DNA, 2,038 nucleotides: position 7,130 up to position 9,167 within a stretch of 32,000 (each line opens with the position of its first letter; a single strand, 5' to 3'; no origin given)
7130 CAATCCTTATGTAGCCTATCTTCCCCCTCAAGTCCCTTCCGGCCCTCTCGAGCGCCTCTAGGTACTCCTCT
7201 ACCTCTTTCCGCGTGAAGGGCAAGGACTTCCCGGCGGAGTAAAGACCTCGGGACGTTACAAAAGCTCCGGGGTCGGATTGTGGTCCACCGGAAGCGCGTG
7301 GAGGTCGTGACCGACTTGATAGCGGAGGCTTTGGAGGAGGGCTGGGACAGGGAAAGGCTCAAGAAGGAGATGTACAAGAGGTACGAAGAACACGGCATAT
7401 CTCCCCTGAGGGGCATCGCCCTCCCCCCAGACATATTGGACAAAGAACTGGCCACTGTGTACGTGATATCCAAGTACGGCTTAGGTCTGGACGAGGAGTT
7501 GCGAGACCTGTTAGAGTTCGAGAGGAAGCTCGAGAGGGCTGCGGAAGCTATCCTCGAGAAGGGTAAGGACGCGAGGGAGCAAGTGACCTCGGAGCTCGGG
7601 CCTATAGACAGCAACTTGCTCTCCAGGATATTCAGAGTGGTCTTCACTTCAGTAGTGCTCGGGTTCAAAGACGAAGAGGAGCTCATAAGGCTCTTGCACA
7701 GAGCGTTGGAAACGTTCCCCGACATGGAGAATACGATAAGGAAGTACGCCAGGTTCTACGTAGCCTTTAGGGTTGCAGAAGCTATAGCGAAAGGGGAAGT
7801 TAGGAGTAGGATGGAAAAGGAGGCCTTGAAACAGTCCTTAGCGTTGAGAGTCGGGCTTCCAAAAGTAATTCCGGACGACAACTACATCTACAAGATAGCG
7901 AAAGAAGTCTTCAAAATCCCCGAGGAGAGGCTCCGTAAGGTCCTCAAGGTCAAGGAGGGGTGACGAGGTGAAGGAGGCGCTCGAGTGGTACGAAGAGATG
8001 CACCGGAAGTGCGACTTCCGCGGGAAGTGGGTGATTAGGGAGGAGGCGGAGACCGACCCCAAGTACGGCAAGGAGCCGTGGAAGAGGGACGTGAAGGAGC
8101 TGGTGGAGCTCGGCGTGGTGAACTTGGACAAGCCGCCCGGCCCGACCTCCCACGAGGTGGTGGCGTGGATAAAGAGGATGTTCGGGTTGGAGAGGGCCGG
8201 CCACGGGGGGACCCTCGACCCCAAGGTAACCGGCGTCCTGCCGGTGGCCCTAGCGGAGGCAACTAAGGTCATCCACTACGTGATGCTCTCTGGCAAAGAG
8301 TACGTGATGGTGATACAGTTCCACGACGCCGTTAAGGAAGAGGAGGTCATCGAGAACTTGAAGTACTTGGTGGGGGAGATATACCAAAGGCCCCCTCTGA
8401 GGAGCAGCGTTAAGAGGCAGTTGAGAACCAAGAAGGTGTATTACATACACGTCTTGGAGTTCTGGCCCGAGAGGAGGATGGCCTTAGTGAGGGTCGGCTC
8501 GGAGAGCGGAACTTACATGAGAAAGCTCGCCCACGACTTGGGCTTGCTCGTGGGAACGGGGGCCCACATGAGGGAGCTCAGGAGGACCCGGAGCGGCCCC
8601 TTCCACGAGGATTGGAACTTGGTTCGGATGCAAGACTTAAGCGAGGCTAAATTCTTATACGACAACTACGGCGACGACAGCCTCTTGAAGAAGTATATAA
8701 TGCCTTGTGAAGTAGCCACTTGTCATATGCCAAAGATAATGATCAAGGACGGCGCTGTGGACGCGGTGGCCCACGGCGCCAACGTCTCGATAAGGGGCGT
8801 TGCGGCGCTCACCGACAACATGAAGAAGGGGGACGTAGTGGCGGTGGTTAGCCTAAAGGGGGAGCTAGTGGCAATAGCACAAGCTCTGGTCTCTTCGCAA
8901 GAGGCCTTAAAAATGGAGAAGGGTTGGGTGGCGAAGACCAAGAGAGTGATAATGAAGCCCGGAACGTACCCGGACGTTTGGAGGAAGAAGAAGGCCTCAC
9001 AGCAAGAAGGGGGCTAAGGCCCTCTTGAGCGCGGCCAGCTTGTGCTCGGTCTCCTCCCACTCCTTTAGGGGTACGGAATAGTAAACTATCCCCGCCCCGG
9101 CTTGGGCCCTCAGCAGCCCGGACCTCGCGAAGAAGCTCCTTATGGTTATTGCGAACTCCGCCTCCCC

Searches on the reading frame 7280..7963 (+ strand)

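Call 69: search_protein_families(library=pfam, proteins=[window:7280-7963:+], max_evalue=0.001)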
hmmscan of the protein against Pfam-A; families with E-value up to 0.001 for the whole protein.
window:7280-7963:+ (227 aa): 1 family
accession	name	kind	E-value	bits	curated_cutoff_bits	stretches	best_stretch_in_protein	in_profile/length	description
PF09958.14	DUF2192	-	8.3e-84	281.1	21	1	2-222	3-229/229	Uncharacterized protein conserved in archaea (DUF2192)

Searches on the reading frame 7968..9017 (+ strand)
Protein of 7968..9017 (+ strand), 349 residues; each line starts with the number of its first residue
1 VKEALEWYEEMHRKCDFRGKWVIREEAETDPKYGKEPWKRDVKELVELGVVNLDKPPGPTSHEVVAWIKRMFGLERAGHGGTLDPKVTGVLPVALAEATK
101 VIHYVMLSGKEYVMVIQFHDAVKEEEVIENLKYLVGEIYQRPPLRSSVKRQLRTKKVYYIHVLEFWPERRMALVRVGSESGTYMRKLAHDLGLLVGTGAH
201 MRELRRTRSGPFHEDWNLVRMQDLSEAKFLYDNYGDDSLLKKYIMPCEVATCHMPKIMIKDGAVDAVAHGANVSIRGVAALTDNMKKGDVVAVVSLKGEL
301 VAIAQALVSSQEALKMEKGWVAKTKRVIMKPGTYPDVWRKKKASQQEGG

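Call 70: search_protein_families(library=pfam, proteins=[window:7968-9017:+], max_evalue=0.001)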
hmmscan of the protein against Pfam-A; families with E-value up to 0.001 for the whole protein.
window:7968-9017:+ (349 aa): 5 families
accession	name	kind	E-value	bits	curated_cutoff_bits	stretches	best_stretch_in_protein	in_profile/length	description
PF01509.24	TruB_N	-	4.5e-23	82.7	27.3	1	69-125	1-57/149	TruB family pseudouridylate synthase (N terminal domain)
PF16198.10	TruB_C_2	-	5.3e-22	78.2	29.3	1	185-250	1-64/66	tRNA pseudouridylate synthase B C-terminal domain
PF01472.26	PUA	-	1.6e-19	70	24.8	1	255-328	1-74/74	PUA domain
PF08068.17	DKCLD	-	9.2e-18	64.5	27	1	20-65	13-58/58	DKCLD (NUC011) domain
PF21238.2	Pus10_C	-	3.1e-05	24.1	27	1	109-189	123-203/232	Pus10, C-terminal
